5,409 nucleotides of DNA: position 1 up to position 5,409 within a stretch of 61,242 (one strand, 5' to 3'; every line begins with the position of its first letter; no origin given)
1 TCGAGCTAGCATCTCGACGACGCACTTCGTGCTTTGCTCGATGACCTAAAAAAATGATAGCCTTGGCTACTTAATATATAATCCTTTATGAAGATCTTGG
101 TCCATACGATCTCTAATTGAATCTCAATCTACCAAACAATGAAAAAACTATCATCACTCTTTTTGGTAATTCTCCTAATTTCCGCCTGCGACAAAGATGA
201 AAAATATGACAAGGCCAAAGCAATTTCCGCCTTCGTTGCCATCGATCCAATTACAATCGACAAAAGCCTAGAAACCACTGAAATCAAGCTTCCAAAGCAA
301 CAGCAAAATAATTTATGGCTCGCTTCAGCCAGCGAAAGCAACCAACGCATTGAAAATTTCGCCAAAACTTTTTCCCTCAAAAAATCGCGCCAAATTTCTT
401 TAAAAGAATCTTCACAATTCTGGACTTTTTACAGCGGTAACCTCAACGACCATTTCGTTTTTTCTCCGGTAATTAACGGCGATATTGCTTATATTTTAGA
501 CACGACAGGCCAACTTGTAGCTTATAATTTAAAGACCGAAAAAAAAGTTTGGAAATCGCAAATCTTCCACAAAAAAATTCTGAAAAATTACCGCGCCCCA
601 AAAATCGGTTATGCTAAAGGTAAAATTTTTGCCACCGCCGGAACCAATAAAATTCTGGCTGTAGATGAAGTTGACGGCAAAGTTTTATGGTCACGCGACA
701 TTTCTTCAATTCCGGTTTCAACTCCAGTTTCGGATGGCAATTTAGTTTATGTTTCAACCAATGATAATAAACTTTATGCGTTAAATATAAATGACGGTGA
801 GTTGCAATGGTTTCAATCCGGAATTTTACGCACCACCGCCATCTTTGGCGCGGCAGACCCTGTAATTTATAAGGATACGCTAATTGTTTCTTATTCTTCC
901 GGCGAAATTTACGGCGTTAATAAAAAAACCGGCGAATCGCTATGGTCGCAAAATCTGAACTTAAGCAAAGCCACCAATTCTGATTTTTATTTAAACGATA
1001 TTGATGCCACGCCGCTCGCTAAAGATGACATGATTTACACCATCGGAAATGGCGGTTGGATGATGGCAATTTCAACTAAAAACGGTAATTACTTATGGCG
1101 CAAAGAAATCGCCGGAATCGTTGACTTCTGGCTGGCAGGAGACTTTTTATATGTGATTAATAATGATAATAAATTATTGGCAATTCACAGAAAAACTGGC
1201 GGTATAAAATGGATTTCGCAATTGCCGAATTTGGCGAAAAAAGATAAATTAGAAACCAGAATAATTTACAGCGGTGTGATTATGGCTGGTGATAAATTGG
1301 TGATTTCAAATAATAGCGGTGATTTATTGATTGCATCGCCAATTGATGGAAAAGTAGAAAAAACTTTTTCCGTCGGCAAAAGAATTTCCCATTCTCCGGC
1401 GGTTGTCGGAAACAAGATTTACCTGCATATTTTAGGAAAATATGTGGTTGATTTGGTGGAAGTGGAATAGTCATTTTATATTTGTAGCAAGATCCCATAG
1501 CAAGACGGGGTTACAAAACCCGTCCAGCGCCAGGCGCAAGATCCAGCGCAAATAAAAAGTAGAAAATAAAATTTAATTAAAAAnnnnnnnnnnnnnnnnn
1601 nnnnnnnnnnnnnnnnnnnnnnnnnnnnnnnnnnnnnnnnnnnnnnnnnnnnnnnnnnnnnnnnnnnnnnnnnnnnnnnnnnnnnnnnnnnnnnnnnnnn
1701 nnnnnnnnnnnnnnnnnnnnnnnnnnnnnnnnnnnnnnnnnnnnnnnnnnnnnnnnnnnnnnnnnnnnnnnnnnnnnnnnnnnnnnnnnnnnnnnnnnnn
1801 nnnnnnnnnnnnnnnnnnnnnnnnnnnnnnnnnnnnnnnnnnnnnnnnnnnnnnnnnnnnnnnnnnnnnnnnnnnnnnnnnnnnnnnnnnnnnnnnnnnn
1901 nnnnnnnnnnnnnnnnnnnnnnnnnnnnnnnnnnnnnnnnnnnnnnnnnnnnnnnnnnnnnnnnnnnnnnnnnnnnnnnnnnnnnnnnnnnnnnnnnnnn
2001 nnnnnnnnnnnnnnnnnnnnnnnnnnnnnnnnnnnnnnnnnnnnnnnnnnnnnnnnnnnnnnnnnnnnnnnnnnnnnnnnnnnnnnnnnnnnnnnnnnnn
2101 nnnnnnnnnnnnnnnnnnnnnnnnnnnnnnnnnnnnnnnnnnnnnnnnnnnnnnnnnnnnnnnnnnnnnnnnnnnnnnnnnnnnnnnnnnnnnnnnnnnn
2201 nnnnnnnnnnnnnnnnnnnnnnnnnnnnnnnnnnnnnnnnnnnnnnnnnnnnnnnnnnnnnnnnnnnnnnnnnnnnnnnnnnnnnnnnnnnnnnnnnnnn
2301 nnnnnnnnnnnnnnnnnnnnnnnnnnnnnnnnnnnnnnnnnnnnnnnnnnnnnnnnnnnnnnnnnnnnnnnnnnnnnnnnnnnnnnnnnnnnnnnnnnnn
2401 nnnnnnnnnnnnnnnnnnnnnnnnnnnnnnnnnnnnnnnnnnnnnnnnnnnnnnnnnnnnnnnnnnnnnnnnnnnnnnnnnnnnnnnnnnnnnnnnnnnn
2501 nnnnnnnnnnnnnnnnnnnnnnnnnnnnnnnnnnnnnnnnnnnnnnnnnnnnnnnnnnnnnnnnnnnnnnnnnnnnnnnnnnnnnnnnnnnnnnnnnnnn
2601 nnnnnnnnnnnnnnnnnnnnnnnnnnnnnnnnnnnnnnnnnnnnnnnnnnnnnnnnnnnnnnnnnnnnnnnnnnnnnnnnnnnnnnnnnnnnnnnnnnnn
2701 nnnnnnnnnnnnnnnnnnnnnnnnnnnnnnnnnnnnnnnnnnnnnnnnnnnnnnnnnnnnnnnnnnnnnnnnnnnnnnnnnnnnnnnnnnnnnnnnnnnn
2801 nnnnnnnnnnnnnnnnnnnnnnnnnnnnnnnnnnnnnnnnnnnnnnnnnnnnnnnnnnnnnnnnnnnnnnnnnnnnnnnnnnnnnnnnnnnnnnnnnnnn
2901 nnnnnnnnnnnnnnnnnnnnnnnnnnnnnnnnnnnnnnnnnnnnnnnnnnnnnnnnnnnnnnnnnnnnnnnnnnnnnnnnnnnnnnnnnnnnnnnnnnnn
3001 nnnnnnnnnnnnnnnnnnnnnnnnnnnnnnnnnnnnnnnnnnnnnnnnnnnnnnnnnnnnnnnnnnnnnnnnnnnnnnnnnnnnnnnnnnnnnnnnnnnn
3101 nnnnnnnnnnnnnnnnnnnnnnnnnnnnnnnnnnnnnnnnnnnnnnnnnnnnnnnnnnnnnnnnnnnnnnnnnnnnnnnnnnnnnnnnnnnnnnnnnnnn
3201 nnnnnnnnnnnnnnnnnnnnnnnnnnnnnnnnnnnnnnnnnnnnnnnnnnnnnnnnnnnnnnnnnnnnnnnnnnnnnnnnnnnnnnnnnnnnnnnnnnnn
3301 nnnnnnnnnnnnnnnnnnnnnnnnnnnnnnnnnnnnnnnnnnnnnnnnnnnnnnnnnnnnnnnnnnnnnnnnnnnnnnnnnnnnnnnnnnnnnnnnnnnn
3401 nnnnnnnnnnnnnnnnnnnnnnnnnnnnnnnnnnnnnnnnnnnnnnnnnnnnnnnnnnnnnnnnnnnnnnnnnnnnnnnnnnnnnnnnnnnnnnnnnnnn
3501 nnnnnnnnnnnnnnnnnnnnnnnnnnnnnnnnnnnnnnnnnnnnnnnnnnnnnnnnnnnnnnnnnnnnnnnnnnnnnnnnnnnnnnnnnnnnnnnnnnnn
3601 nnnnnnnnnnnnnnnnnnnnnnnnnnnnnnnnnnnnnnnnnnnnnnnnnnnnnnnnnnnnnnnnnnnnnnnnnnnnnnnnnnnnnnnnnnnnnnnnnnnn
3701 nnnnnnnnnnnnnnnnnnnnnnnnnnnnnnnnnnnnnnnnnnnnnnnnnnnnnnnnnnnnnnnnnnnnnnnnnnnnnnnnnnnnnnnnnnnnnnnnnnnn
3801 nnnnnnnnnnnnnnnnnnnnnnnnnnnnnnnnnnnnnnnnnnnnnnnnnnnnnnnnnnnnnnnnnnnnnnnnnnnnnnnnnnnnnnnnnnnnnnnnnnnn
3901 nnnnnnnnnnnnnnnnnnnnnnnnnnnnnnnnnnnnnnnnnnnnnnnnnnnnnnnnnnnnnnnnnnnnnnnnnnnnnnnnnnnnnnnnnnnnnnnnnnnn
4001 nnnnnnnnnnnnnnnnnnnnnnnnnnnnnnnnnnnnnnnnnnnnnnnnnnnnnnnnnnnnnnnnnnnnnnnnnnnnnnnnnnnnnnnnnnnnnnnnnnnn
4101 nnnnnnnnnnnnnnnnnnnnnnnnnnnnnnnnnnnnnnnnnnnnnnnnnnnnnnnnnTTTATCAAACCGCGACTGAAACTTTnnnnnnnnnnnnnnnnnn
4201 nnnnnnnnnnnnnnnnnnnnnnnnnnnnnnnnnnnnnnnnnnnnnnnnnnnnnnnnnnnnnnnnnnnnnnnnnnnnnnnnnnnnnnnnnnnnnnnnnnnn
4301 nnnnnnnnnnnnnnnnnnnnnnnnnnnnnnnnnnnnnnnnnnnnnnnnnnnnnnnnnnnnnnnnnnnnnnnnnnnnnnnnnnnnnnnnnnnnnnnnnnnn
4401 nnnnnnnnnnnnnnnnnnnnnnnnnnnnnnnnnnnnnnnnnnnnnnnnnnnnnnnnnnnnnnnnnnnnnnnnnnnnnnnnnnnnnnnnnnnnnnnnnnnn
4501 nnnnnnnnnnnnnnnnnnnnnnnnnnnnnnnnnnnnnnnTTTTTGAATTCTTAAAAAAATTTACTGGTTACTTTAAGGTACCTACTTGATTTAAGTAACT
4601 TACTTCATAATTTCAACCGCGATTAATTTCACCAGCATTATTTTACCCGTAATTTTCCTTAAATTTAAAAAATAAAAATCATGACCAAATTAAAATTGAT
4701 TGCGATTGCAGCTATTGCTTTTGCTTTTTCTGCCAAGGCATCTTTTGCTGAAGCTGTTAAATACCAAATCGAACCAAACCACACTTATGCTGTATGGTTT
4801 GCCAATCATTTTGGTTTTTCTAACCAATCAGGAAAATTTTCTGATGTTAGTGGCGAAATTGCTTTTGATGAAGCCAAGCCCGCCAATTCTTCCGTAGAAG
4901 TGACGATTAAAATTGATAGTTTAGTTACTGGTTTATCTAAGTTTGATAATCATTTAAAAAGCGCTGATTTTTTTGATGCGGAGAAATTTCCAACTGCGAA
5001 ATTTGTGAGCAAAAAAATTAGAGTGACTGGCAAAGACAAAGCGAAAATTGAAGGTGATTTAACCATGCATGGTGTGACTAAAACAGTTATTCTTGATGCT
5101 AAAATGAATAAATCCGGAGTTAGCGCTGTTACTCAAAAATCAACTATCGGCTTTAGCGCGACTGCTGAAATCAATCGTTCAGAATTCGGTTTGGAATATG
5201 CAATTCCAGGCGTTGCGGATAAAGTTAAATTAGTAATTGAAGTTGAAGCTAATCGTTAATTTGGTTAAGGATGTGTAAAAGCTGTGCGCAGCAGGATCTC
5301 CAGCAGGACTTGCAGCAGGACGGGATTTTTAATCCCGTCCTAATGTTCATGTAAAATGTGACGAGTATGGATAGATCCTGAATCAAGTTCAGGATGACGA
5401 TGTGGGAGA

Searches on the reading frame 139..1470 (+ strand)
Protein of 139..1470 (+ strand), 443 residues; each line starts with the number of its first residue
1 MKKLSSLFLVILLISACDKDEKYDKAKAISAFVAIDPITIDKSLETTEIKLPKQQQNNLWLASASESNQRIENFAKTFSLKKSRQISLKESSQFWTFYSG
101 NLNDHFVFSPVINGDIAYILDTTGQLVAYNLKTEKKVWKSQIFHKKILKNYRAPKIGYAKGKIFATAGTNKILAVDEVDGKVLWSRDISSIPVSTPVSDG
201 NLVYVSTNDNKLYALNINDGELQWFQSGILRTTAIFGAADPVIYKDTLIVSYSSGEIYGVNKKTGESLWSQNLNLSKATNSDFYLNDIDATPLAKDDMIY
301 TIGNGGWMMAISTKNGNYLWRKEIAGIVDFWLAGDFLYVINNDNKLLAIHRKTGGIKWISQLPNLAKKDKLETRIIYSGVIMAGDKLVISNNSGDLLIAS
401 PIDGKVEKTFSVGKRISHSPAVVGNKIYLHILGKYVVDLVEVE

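Call 8: search_protein_families(library=pfam, proteins=[window:139-1470:+], max_evalue=0.001)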
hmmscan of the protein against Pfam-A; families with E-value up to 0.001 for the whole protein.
window:139-1470:+ (443 aa): 4 families
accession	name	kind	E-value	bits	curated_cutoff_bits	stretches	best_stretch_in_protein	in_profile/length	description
PF13360.13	PQQ_2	-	5.7e-49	167.3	27.6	1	136-359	15-232/233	Outer membrane protein assembly factor BamB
PF13570.13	Beta-prop_ACSF4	-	6.9e-21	75.4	133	1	90-273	38-212/329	Beta-alanine-activating enzyme, beta-propeller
PF01011.28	PQQ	-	8.2e-14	51.6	26.7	0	238-278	50-90/595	Glucose/ethanol/alcohol dehydrogenase, beta-propeller domain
PF25293.1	Beta-prop_EMC1_N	-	6.3e-07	29.7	34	1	202-325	33-148/219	EMC1 N-terminal beta-propeller domain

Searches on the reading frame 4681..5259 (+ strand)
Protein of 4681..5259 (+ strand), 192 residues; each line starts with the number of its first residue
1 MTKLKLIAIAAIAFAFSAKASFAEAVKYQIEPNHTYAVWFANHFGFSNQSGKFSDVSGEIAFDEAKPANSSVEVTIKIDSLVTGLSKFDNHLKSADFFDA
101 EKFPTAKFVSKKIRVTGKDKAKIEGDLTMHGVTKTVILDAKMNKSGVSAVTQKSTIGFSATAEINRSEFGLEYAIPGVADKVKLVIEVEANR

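Call 8: search_protein_families(library=pfam, proteins=[window:4681-5259:+], max_evalue=0.001)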
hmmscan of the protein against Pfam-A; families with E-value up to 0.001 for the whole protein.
window:4681-5259:+ (192 aa): 1 family
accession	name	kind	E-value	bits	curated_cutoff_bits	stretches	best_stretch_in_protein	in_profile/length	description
PF04264.18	YceI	-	5.1e-47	160.4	23.7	1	28-190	1-150/150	YceI-like domain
